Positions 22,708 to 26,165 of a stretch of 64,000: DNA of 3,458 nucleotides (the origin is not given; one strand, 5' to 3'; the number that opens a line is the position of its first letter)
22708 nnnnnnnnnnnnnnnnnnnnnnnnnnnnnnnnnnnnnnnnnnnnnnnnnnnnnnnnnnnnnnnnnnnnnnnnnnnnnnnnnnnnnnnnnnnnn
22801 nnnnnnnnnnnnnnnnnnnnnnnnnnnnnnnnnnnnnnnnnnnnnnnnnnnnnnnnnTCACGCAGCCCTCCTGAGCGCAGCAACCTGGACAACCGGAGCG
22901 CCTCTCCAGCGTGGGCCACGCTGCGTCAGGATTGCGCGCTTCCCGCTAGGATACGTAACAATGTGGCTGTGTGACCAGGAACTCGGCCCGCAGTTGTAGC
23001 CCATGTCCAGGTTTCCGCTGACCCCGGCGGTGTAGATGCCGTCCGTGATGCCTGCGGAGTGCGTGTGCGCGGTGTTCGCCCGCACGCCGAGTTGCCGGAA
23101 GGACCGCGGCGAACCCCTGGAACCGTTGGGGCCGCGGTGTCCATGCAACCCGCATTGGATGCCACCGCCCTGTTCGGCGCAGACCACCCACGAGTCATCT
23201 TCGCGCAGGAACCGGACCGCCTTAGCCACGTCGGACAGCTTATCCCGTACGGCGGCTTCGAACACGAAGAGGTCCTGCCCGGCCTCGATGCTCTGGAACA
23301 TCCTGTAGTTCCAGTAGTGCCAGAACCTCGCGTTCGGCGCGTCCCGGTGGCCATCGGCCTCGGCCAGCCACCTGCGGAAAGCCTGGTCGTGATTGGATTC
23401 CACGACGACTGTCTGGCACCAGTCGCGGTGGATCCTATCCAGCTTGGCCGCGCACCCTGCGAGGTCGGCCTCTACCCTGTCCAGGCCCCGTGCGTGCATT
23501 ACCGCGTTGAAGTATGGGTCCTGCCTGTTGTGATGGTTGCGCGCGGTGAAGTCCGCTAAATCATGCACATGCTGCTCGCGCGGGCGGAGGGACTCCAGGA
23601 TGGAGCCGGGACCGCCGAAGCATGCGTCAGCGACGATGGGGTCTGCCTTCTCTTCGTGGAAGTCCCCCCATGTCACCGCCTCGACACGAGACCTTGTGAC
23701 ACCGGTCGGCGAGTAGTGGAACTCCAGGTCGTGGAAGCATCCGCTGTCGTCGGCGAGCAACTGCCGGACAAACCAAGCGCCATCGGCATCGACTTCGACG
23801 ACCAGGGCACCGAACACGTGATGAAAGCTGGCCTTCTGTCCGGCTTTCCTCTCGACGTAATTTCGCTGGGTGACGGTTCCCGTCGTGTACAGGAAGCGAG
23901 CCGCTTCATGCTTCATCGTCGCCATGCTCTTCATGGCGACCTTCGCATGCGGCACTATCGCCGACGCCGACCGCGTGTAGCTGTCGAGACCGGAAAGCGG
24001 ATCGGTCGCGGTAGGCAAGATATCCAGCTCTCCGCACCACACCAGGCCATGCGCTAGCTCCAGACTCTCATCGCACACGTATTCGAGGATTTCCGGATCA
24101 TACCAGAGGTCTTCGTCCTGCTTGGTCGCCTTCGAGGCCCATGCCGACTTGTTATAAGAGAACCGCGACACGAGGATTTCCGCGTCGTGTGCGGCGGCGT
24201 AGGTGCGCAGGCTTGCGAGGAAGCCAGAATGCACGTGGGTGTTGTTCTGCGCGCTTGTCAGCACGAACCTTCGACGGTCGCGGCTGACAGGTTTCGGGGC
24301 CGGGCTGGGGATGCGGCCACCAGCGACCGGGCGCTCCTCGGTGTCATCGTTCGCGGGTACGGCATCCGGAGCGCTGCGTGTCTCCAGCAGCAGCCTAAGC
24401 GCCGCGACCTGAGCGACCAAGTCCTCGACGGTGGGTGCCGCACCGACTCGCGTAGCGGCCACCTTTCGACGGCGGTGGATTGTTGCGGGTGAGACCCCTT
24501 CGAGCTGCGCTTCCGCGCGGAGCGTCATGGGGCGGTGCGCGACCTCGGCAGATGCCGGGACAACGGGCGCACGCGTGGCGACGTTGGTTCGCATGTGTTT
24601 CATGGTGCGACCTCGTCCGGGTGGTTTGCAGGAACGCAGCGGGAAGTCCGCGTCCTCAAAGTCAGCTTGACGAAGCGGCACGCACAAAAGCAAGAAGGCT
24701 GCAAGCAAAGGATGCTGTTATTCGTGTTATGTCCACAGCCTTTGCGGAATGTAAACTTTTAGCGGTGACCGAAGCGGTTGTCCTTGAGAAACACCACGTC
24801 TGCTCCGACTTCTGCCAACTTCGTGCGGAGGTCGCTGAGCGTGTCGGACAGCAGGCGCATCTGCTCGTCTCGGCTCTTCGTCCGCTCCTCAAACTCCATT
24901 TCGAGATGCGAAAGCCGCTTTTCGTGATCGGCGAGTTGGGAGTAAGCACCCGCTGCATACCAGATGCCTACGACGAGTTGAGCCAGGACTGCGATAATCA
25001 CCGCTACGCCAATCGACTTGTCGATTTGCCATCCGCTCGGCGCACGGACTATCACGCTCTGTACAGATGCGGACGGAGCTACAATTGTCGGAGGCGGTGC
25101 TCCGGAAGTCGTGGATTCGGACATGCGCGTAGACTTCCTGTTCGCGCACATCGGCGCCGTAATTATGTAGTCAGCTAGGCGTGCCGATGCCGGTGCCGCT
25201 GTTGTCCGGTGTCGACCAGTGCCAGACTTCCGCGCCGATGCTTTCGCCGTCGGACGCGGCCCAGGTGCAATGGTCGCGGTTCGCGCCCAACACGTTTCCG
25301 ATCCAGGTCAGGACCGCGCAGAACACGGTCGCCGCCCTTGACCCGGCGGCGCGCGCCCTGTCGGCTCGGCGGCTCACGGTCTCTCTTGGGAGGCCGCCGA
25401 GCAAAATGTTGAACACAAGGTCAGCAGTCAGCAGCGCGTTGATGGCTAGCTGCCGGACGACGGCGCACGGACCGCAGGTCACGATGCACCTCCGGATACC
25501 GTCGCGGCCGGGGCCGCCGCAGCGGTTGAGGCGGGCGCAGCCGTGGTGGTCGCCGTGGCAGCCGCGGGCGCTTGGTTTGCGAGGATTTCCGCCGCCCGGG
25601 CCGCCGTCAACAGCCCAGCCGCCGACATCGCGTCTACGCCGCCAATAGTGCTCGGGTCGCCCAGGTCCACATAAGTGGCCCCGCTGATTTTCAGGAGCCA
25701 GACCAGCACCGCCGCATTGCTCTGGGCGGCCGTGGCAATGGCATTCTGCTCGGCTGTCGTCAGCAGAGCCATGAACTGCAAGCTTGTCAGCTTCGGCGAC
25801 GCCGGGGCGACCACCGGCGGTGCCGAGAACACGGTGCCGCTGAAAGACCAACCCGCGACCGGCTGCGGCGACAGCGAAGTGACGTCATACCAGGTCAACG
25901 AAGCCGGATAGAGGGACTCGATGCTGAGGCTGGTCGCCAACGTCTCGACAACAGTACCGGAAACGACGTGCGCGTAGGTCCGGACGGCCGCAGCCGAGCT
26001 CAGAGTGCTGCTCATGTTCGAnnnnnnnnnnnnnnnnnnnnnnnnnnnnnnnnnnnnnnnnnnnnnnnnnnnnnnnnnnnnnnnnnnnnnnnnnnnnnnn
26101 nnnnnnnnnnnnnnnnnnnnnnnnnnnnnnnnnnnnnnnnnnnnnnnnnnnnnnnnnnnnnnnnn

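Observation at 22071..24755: Coupled operon: T5 A1-like nuclease - tiny HTH - guanylate kinase, inside the lysis module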

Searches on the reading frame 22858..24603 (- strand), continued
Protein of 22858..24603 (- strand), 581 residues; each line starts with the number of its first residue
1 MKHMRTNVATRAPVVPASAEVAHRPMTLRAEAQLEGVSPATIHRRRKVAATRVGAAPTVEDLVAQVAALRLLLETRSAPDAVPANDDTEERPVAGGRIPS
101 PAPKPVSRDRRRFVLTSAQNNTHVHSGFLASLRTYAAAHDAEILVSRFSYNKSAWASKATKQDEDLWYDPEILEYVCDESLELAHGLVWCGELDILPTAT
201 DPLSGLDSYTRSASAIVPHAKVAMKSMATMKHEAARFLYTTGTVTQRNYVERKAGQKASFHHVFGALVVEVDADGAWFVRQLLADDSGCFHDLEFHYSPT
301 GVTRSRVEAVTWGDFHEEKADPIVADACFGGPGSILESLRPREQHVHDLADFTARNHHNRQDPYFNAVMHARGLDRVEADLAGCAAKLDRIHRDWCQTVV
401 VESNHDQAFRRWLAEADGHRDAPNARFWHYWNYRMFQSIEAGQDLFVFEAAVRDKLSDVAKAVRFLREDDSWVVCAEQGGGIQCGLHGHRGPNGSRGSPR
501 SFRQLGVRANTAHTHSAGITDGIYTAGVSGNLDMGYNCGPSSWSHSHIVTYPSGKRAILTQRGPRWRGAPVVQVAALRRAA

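Call 75: find_encoding_contigs(protein=P0090, flank=7000, max_places=1)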
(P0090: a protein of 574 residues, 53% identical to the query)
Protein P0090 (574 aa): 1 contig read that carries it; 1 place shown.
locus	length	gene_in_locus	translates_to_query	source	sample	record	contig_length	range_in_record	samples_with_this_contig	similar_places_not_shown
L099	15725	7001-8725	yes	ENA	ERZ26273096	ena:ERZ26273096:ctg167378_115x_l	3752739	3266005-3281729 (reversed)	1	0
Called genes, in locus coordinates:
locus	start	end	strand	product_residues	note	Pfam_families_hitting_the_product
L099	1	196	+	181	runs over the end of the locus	PF04717:Phage_base_V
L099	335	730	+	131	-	-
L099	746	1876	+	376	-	PF26079:Baseplate_J_C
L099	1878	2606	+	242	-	PF27728:UCP028438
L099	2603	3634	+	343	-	-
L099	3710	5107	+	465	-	PF21722:Gly_rich_2 (weak)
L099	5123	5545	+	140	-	-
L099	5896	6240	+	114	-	-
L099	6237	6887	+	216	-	-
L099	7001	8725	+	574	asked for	-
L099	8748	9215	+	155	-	PF13472:Lipase_GDSL_2 (faint)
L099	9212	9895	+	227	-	-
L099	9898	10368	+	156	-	-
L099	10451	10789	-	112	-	-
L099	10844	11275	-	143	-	-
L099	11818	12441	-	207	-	-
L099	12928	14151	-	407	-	-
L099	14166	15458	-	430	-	PF00145:DNA_methylase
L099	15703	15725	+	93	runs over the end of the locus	-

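Call 76: find_encoding_contigs(protein=P0021, flank=7000, max_places=1)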
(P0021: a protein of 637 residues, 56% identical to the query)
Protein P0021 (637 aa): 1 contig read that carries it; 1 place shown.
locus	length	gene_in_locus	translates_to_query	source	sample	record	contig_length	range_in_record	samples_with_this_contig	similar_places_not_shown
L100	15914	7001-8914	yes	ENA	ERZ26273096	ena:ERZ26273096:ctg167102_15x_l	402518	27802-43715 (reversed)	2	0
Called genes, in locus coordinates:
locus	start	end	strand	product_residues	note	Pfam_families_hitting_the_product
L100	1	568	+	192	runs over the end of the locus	PF04717:Phage_base_V (weak)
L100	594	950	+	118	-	-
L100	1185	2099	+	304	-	-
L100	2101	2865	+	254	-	PF27728:UCP028438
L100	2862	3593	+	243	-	-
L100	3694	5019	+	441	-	PF21882:Gp53-like_C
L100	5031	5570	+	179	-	PF14301:DUF4376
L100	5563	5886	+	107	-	-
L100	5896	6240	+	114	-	-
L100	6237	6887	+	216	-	-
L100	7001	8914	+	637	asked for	-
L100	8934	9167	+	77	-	-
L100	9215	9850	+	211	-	PF05838:Glyco_hydro_108, PF09374:PG_binding_3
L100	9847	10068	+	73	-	-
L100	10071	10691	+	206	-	-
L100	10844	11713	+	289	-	PF01507:PAPS_reduct (faint)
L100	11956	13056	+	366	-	PF00145:DNA_methylase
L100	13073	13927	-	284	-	-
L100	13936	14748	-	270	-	PF09509:Hypoth_Ymh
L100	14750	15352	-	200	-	PF09225:Endonuc-PvuII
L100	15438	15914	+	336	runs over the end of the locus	PF01555:N6_N4_Mtase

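Call 89: find_related_loci(query=window:22858-24603:-, collection=metagenome_contigs, flank=4000)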
Query window:22858-24603:- (581 aa) in metagenome_contigs; peptide patterns used: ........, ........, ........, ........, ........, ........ (x = any residue, [..] = any of these).
21 stretches matched a pattern, but none encodes a relative of the query by tblastn (E <= 1e-3).

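Call 91: find_related_loci(query=A8, collection=metagenome_contigs, flank=4000)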
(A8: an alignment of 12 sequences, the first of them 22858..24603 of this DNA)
Query A8 (581 aa) in metagenome_contigs; peptide patterns used: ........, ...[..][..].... (x = any residue, [..] = any of these).
305 stretches matched a pattern; 218 encode a relative of the query (tblastn E <= 1e-3); the best 80 are kept; 80 distinct loci.
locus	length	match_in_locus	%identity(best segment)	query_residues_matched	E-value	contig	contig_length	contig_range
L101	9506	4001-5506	52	83-579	2e-166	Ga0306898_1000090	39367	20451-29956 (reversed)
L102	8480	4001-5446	51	87-567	2e-162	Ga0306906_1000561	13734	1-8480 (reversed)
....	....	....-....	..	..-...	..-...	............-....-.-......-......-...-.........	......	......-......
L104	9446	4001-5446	51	87-567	3e-160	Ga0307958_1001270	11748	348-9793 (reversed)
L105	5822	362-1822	49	87-567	2e-160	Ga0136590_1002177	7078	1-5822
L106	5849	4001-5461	49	87-567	3e-160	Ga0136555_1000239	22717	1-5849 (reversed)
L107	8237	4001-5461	49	87-567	4e-160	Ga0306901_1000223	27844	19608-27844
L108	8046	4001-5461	49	87-567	8e-160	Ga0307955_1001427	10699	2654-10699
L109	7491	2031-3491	49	87-567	8e-160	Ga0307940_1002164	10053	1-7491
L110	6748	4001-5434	52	90-566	5e-158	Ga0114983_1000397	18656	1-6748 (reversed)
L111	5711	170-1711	50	60-567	9e-157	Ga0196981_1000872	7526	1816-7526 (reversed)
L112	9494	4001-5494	49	67-567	3e-156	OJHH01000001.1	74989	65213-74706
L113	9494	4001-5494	49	67-567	3e-156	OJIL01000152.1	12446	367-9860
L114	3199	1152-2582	50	90-567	4e-163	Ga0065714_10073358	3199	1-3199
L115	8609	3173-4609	50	89-567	3e-155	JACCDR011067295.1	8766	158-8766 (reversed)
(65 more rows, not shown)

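Call 95: search_protein_families(library=phrogs, proteins=[L099:8748-9215:+, L100:8934-9167:+, L003:8042-8641:+, L003:8725-9309:+], max_evalue=0.001)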
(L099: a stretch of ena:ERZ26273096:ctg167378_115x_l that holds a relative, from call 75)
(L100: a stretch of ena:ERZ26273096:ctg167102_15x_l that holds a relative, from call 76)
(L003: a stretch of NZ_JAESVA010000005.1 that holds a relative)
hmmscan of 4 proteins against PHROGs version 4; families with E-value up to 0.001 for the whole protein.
L099:8748-9215:+ (155 aa): 0 families

L100:8934-9167:+ (77 aa): 0 families

L003:8042-8641:+ (199 aa): 2 families
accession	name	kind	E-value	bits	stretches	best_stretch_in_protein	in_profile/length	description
phrog_1224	-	head and packaging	1.5e-60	206.7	1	6-194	73-261/438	endolysin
phrog_2860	-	head and packaging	1.7e-48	166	1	6-192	2-185/189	endolysin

L003:8725-9309:+ (194 aa): 0 families

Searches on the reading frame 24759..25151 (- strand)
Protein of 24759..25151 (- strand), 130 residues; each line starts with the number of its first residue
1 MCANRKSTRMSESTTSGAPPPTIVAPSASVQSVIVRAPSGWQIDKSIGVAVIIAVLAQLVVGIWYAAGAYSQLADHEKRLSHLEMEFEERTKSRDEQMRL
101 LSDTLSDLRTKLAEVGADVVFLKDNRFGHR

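Call 5: search_protein_families(library=pfam, proteins=[window:24759-25151:-], max_evalue=0.01)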
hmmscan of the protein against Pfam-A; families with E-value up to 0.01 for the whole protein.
window:24759-25151:- (130 aa): 0 families

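Call 6: search_protein_families(library=phrogs, proteins=[window:24759-25151:-], max_evalue=0.01)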
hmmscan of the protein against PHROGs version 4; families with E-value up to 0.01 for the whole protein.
window:24759-25151:- (130 aa): 5 families
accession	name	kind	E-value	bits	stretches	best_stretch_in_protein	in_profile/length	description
phrog_7686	-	lysis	8.3e-06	26.9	1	40-111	15-86/112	Rz-like spanin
phrog_24782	-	unknown function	7.5e-05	23.6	1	35-94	1-60/82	-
phrog_18138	-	unknown function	0.005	18.3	1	45-107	3-62/95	-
phrog_34956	-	unknown function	0.0084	16.8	0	47-118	7-76/295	-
phrog_19911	-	unknown function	0.0087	17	0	45-108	4-66/73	-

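Call 8: search_protein_families(library=ncbifam, proteins=[window:24759-25151:-], max_evalue=0.01)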
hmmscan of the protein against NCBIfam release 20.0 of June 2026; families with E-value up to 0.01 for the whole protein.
window:24759-25151:- (130 aa): 0 families

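Call 66: search_protein_families(library=padloc, proteins=[window:24759-25151:-], max_evalue=0.01)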
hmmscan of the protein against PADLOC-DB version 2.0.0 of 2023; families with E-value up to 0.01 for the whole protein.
window:24759-25151:- (130 aa): 0 families

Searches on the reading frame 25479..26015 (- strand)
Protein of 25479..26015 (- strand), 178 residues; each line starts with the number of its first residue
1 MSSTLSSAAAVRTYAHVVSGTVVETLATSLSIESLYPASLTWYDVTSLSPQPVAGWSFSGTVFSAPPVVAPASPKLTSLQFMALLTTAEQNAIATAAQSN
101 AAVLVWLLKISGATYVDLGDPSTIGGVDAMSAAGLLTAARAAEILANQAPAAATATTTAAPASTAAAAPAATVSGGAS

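Call 31: search_protein_families(library=phrogs, proteins=[window:25479-26015:-], max_evalue=0.0001)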
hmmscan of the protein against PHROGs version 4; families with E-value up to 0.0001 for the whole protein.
window:25479-26015:- (178 aa): 1 family
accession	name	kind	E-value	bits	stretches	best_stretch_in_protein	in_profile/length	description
phrog_25252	-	unknown function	6.5e-09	37.2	1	70-147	53-130/138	-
